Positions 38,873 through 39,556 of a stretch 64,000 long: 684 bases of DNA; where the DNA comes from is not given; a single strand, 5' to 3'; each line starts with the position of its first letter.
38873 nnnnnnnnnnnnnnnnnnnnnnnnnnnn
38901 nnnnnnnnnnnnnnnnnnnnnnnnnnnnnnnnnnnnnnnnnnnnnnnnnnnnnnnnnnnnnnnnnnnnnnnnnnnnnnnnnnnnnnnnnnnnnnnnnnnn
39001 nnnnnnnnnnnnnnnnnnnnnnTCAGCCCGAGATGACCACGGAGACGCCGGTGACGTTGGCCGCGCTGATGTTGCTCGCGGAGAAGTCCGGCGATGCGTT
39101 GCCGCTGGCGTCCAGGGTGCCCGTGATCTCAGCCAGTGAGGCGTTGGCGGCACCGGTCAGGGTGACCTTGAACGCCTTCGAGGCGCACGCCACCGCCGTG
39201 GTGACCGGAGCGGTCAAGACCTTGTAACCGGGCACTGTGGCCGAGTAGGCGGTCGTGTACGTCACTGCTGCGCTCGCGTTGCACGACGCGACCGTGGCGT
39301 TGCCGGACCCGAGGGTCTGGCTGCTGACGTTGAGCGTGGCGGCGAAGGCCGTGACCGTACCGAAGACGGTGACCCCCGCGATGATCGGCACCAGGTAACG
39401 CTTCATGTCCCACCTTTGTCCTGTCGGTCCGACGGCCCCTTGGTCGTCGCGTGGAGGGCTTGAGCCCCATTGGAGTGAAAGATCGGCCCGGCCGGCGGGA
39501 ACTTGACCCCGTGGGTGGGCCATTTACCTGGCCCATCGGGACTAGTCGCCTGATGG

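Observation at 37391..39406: Translationally coupled operon of three paralogous charge-poor secreted proteins plus a SipW-like signal peptidase: candidate uncharacterised actinobacterial fibre or pilus system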

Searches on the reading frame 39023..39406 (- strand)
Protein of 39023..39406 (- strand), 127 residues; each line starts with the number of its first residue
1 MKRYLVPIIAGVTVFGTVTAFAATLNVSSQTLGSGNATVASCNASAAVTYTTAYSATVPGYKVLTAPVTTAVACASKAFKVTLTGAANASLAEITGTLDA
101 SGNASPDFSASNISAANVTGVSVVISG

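Call 3: search_protein_families(library=ncbifam, proteins=[window:39023-39406:-], max_evalue=1)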
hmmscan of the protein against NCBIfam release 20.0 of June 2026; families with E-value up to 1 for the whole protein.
window:39023-39406:- (127 aa): 1 family
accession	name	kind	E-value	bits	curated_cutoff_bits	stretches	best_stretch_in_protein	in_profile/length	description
NF008560.0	PRK11505.1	equivalog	0.067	13.5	165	1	4-86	5-92/106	phosphate starvation-inducible protein PsiF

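Call 4: search_protein_families(library=pfam, proteins=[window:39023-39406:-], max_evalue=1)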
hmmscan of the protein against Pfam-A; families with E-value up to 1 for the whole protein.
window:39023-39406:- (127 aa): 0 families

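Call 18: find_homologous_proteins(query=window:39023-39406:-, max_evalue=0.01)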
Query window:39023-39406:- (127 aa): 551 proteins with E <= 0.01 among 683 candidates; the best 120 are listed.
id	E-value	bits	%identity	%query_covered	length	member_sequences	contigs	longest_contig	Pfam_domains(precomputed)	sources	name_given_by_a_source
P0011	1.3e-64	233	98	100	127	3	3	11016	-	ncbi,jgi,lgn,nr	ncbi:MAG: hypothetical protein QOG99_3567 [Frankiales bacterium]|jgi:hypothetical protein|nr:hypothe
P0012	2.0e-59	216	91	100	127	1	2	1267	-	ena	-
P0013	3.5e-59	216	89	100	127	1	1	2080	-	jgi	jgi:hypothetical protein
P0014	5.6e-56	205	86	100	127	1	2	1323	-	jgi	jgi:hypothetical protein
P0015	2.1e-55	203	85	100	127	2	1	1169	-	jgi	jgi:hypothetical protein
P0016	3.2e-55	203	85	100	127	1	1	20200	-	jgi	jgi:hypothetical protein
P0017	3.5e-51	190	80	100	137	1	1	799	-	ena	-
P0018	5.8e-51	189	83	86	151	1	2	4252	-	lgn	-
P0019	1.6e-50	188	82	86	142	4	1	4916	-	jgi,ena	-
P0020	2.8e-50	187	79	100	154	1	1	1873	-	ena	-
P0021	3.6e-50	187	83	89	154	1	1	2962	-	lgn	-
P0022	8.8e-50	185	78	100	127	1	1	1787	-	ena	-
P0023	1.2e-49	185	75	99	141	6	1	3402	-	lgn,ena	-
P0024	1.3e-49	185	76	100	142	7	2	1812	-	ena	-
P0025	1.3e-49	185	76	100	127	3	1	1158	-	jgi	jgi:hypothetical protein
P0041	4.4e-48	180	75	99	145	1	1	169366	-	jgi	jgi:flagellar basal body-associated protein FliL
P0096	1.9e-45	171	74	97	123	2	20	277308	-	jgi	jgi:hypothetical protein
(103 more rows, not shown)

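Call 20: find_encoding_contigs(protein=P0096, flank=7000, max_places=3)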
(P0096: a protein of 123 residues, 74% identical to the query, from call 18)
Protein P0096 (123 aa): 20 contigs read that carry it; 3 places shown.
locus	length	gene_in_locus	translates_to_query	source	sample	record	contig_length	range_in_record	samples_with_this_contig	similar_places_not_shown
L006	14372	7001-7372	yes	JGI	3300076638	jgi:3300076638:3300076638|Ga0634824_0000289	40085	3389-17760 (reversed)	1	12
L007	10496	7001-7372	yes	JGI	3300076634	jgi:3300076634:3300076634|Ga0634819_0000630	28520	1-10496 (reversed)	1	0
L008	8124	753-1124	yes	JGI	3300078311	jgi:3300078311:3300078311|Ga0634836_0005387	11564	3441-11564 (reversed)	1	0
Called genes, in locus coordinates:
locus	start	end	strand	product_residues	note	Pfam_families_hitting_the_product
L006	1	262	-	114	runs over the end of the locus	PF02416:TatA_B_E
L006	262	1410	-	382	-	PF00089:Trypsin, PF13365:Trypsin_2, PF13180:PDZ_2, PF17820:PDZ_6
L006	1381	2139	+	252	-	PF01596:Methyltransf_3, PF13578:Methyltransf_24, PF13649:Methyltransf_25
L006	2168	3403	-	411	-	PF00483:NTP_transferase, PF25247:LbH_GLGC (faint), PF24894:Hexapep_GlmU, PF25084:LbH_EIF2B (weak)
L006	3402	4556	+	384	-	PF13579:Glyco_trans_4_4, PF13439:Glyco_transf_4, PF20706:GT4-conflict, PF00534:Glycos_transf_1, PF13692:Glyco_trans_1_4, PF13524:Glyco_trans_1_2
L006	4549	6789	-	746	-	-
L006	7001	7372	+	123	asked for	-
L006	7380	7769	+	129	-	-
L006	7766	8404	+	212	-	-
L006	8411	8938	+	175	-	PF10502:Peptidase_S26 (faint), PF00717:Peptidase_S24 (weak)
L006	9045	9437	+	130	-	-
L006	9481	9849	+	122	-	PF00903:Glyoxalase (weak), PF18029:Glyoxalase_6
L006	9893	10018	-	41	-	-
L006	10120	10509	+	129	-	PF01734:Patatin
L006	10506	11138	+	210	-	PF01734:Patatin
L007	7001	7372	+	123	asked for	-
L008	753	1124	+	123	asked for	-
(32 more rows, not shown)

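Call 21: find_encoding_contigs(protein=P0041, flank=7000, max_places=2)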
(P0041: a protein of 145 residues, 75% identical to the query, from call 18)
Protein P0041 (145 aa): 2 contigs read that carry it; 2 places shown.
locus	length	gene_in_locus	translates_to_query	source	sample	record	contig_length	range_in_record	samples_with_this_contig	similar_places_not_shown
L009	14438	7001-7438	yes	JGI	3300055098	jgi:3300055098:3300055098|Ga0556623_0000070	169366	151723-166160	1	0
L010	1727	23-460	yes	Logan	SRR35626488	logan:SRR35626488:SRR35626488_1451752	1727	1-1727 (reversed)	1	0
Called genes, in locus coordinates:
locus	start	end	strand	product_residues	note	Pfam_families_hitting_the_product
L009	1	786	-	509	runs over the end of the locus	-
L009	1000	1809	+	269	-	-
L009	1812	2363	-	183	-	PF00857:Isochorismatase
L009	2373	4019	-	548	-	-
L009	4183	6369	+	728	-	PF00141:peroxidase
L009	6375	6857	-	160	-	PF01613:Flavin_Reduct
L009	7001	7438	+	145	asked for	-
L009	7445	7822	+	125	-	-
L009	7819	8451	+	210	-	-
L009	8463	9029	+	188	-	PF00717:Peptidase_S24 (weak)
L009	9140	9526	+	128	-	-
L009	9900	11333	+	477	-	PF05697:Trigger_N, PF00254:FKBP_C (weak), PF05698:Trigger_C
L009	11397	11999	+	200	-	PF00574:CLP_protease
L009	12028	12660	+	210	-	PF00574:CLP_protease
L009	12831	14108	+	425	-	PF06689:zf-C4_ClpX, PF05496:RuvB_N (weak), PF13401:AAA_22 (faint), PF00004:AAA, PF07724:AAA_2, PF07728:AAA_5 (weak), PF10431:ClpB_D2-small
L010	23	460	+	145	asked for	-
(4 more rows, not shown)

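Call 22: find_encoding_contigs(protein=P0011, flank=10000, max_places=3)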
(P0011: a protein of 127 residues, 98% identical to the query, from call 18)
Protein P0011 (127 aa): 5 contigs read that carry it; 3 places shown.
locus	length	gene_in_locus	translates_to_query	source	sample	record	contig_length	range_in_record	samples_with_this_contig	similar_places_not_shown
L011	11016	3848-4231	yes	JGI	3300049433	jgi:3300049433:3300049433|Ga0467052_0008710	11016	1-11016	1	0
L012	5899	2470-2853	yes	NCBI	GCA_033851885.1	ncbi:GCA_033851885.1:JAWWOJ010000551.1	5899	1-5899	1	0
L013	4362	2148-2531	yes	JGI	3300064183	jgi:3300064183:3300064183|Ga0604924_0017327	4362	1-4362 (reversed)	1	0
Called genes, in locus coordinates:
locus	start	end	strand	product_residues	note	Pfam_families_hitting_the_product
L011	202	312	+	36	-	-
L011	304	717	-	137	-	PF01978:TrmB (weak)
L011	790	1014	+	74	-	-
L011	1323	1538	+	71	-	-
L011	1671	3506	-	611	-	-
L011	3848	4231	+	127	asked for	-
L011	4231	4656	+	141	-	-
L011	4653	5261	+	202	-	-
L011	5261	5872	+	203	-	PF00717:Peptidase_S24 (weak)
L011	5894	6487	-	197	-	PF00440:TetR_N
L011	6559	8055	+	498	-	-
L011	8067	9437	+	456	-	PF00144:Beta-lactamase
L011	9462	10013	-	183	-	PF01872:RibD_C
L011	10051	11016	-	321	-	PF01384:PHO4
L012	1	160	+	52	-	?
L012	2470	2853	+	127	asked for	-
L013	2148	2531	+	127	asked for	-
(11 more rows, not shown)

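Call 36: predict_structure(alignment_id=A2)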
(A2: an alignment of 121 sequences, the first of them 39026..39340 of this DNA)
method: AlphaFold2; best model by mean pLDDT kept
length: 105 residues; sequences in the alignment: 121
mean_pLDDT: 89.8   pTM: 0.78
mean pLDDT of the five models: 89.8, 89.6, 87.4, 82.7, 77.8
residues with pLDDT >= 90: 83; 70-90: 9; 50-70: 11; < 50: 2
segments of 3 or more residues with pLDDT < 50: none
pLDDT, mean of each block of 10 residues (from residue 1): 52 79 95 93 96 96 96 97 96 96 93
secondary structure, 60 per line:
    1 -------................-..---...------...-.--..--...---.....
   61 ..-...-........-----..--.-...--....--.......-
elements in order: H8-23 E30-32 E39-41 E56-62 E68-75 E98-104

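Call 43: search_protein_representatives(alignment_id=A2)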
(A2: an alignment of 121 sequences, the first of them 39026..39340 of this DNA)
Query: 121 sequences, 141 profile positions. Proteins with E-value up to 0.001 (for the whole library): 858; up to 1e-10: 252; up to 1e-30: 8. The best 150 are listed.
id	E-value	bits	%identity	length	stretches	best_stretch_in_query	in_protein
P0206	3.8e-46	172.7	-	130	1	12-141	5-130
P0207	1.3e-42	161.2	-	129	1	15-141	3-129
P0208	1.2e-41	158.1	-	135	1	11-141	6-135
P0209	2.4e-34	134.4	-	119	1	23-141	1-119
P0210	8.8e-34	132.6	-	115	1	2-95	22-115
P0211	8.6e-33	129.4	-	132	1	15-141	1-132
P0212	2.1e-31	124.9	-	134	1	15-141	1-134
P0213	3.2e-31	124.3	-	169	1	7-136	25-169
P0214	1.1e-29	119.4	-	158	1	11-141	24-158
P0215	1.9e-29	118.6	-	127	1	15-141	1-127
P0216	7.3e-29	116.7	-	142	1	10-141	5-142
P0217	1.5e-27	112.4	-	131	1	15-141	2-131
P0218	4.5e-27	110.9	-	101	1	11-81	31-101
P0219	1.5e-26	109.2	-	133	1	17-141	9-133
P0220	2.4e-26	108.5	-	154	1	4-140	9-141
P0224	3.7e-25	104.7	-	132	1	16-141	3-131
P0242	1.9e-20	89.4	-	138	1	17-141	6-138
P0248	1.9e-19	86.2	-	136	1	15-139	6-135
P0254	5.7e-19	84.6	-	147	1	12-141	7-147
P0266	4.1e-18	81.8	-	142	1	15-141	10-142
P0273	1.2e-17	80.4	-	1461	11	54-136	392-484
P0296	4.2e-16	75.3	-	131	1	18-141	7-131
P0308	1.9e-15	73.2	-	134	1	15-140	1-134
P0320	8.1e-15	71.2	-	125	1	15-141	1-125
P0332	2.5e-14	69.6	-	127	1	16-141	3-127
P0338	4.5e-14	68.7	-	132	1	13-141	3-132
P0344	5.7e-14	68.4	-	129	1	14-140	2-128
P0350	1.1e-13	67.5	-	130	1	15-139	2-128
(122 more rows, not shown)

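Call 46: list_cluster_members(proteins=[P0224, P0248, P0266, P0296, P0320, P0332, P0344, P0350, P0273, P0242])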
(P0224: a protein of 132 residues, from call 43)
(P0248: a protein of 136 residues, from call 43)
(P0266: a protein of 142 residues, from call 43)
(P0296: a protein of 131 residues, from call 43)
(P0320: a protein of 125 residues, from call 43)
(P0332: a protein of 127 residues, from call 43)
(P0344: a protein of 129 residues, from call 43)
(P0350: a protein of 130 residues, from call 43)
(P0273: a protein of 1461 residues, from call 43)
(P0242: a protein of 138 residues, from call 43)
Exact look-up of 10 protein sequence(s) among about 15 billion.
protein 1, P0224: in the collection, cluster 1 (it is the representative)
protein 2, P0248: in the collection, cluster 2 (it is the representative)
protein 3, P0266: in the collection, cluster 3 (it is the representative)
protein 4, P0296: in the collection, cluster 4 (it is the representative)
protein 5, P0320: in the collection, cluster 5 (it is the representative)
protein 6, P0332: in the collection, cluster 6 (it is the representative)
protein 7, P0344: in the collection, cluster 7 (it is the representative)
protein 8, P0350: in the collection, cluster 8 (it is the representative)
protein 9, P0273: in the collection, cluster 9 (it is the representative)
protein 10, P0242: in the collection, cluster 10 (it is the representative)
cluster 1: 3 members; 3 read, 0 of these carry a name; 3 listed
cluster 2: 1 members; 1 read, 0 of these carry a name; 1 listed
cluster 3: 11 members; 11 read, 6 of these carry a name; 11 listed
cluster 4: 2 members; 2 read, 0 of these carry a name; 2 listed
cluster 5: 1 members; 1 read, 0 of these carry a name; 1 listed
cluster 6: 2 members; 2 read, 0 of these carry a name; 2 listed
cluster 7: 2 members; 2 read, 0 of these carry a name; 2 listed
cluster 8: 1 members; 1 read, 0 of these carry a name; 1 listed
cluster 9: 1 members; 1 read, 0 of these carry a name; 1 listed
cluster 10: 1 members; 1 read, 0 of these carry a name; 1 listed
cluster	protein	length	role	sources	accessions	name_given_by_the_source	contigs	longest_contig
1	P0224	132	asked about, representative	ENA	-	-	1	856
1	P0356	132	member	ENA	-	-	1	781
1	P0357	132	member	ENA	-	-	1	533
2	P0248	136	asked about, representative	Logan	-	-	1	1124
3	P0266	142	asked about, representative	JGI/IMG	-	hypothetical protein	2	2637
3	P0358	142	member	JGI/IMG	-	hypothetical protein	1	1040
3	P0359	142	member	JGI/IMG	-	hypothetical protein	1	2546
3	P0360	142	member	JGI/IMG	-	hypothetical protein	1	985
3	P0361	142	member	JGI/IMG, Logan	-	hypothetical protein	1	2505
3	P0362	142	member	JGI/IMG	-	hypothetical protein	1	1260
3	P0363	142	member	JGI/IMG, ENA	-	-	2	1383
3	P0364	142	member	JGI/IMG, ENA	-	-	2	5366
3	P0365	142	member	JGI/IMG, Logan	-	-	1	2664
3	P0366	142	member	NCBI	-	-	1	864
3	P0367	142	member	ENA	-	-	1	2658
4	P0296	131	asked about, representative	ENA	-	-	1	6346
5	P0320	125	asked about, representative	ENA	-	-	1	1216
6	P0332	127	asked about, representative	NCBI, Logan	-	-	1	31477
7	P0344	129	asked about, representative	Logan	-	-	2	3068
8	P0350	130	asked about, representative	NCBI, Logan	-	-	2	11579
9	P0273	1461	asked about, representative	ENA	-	-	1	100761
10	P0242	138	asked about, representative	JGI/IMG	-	-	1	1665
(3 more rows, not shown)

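Call 51: find_related_loci(query=A5, collection=genome_contigs, flank=5000)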
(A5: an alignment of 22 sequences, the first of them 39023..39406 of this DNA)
Query A5 (127 aa) in genome_contigs; peptide patterns used: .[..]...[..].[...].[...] (x = any residue, [..] = any of these).
106 stretches matched a pattern; 13 encode a relative of the query (tblastn E <= 1e-3); 12 distinct loci.
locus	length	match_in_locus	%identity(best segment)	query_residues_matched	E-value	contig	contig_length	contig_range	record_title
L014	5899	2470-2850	98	1-127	5e-75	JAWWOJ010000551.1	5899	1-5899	MAG: Frankiales bacterium isolate BP_344 scaffold_8504396, whole genome shotgun sequence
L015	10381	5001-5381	74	1-127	2e-56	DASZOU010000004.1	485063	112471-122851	MAG TPA_asm: Mycobacteriales bacterium isolate SMAG_U5953 k141_132481, whole genome shotgun sequence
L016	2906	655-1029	69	3-127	3e-51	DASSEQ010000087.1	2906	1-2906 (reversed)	MAG TPA_asm: Mycobacteriales bacterium isolate SMAG_U982 k141_521574, whole genome shotgun sequence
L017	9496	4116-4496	69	1-127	4e-48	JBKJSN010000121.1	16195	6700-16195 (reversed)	MAG: Mycobacteriales bacterium isolate ant_bin.580 k117_2032534, whole genome shotgun sequence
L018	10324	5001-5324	83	19-126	2e-47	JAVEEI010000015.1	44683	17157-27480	MAG: Frankiaceae bacterium isolate BP_197 scaffold_1616758, whole genome shotgun sequence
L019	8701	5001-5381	67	1-127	9e-46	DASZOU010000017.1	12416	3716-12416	MAG TPA_asm: Mycobacteriales bacterium isolate SMAG_U5953 k141_19474, whole genome shotgun sequence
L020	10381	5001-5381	67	1-127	9e-46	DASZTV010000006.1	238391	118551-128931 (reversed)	MAG TPA_asm: Mycobacteriales bacterium isolate SMAG_U6086 k141_1146261, whole genome shotgun sequence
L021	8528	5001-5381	75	1-127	3e-45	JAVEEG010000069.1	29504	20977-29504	MAG: Frankiaceae bacterium isolate BP_195 scaffold_1386790, whole genome shotgun sequence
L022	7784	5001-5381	65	1-127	5e-40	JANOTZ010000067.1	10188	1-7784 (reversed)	MAG: Frankiales bacterium isolate VAR_39_metabat_200 VAR_39_k141_1802807, whole genome shotgun sequence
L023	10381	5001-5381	75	1-127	3e-51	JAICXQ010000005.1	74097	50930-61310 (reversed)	MAG: Frankiales bacterium isolate LS_FP_2_bin.126 k141_4066540_length_74097_cov_12.3669, whole genome shotgun sequence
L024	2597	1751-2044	52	1-91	1e-23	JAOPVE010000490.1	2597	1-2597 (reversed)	MAG: Actinomycetes bacterium isolate RYN_140 scaffold_3772735, whole genome shotgun sequence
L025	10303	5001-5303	48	8-104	2e-21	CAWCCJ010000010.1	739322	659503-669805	MAG: uncultured Actinomycetes bacterium isolate MFD08700.bin.2.94 genome assembly, contig: contig_3182, whole genome sho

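Call 53: search_protein_families(library=ncbifam, alignment_id=A4, max_evalue=0.1)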
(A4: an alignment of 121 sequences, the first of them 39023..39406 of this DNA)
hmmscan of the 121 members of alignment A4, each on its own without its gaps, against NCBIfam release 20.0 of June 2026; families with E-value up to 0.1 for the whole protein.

A. member 1, window:39023-39406:- (127 aa): 1 family
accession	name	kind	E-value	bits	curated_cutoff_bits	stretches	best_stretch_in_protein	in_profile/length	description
NF008560.0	PRK11505.1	equivalog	0.067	13.5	165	1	4-86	5-92/106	phosphate starvation-inducible protein PsiF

B. families by the number of members that match (of 121 scanned): 36 families (the first 25 are shown)
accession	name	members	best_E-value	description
TIGR03715.1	KxYKxGKxW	2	0.003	KxYKxGKxW signal peptide domain-containing protein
NF047988.1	betaine_BCCT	2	0.021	glycine betaine uptake BCCT transporter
TIGR03082.1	Gneg_AbrB_dup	1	8.7e-05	membrane protein AbrB duplication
NF009015.0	PRK12355.3-1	1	0.0045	conjugal transfer mating pair stabilization protein TraN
TIGR00719.1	sda_beta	1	0.0049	L-serine ammonia-lyase, iron-sulfur-dependent subunit beta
NF005870.0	PRK07810.1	1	0.0053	O-succinylhomoserine sulfhydrylase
NF041221.1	BagZ_FevE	1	0.0079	bagremycin/ferroverdin biosynthesis copper chaperon BagZ/FevE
NF041539.1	choice_anch_R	1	0.0085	choice-of-anchor R domain-containing protein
NF032891.0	tail_200_repeat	1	0.012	tandem large repeat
TIGR02059.1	swm_rep_I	1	0.015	cyanobacterial long protein repeat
TIGR02732.1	zeta_caro_desat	1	0.015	9,9'-di-cis-zeta-carotene desaturase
NF011766.0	PRK15220.1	1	0.018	fimbrial protein YehD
TIGR00231.1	small_GTP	1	0.018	GTP-binding protein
NF041929.1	Xrt_dep_XDP2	1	0.023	exosortase-dependent surface protein XDP2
NF040838.1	T4_PilC_Neiss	1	0.024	PilC family type IV pilus tip adhesin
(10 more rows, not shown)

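Call 54: search_protein_families(library=pfam, alignment_id=A4, max_evalue=0.1)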
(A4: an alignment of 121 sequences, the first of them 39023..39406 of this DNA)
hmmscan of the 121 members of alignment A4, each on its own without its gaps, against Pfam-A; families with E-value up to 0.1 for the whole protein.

A. member 1, window:39023-39406:- (127 aa): 0 families

B. families by the number of members that match (of 121 scanned): 43 families (the first 25 are shown)
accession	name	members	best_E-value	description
PF19258.4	KxYKxGKxW_sig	2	0.00069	KxYKxGKxW signal peptide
PF10814.13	CwsA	2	0.0023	Cell wall synthesis protein CwsA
PF11862.13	DUF3382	1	0.00083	Domain of unknown function (DUF3382)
PF05145.17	AbrB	1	0.0011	Transition state regulatory protein AbrB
PF00108.29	Thiolase_N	1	0.0014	Thiolase, N-terminal domain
PF24213.1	DUF7434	1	0.0038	Family of unknown function (DUF7434)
PF13415.12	Kelch_3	1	0.0039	Galactose oxidase, central domain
PF24155.1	DUF7406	1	0.0062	Domain of unknown function (DUF7406)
PF19516.4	DUF6049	1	0.0088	Family of unknown function (DUF6049)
PF24514.1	SpaA_4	1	0.011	Prealbumin-like fold domain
PF09276.15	Pertus-S5-tox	1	0.012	Pertussis toxin S5 subunit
PF16976.10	RcpC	1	0.017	Flp pilus assembly protein RcpC/CpaB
PF00710.25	Asparaginase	1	0.018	Asparaginase, N-terminal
PF16379.11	DUF4989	1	0.019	Domain of unknown function (DUF4989)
PF01835.25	MG2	1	0.021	MG2 domain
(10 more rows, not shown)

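Call 61: search_solved_structures(query=A4, max_evalue=10)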
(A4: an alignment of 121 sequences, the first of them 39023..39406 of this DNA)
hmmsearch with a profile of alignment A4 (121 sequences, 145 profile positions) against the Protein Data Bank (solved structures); distinct sequences matched with E-value up to 10: 3.
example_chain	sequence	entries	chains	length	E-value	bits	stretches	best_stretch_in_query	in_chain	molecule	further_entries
9b7o_H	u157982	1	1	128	0.21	14.7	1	36-70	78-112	Fab2-5 heavy chain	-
8yzk_C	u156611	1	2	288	0.49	13.5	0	8-72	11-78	scFv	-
6v3p_C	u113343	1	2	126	1.4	12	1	62-119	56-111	IgA FC receptor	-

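Call 66: find_encoding_contigs(protein=P0332, flank=6000, max_places=2)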
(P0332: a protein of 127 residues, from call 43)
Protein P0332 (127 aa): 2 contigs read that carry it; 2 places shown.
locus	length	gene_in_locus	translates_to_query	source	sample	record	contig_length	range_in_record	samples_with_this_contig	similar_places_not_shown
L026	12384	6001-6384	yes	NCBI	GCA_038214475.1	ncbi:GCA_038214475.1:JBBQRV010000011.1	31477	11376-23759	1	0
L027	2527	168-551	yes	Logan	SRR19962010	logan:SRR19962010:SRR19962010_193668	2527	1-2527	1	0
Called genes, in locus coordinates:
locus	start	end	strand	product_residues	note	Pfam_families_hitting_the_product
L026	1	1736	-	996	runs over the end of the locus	PF13191:AAA_16, PF13424:TPR_12 (faint), PF00196:GerE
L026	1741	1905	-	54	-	-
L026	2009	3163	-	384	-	PF01979:Amidohydro_1, PF07969:Amidohydro_3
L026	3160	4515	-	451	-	PF01979:Amidohydro_1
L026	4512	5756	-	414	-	PF01546:Peptidase_M20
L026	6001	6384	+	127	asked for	-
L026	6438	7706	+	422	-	PF00553:CBM_2 (weak)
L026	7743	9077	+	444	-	PF04389:Peptidase_M28 (weak), PF01546:Peptidase_M20, PF07687:M20_dimer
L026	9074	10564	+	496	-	PF07690:MFS_1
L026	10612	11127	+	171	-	PF09350:DJC28_CD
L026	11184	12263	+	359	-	PF03328:HpcH_HpaI, PF15617:C-C_Bond_Lyase (faint)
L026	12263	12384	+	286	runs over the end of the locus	PF03328:HpcH_HpaI, PF15617:C-C_Bond_Lyase (weak)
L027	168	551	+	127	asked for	-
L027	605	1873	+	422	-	PF00553:CBM_2 (weak)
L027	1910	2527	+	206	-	?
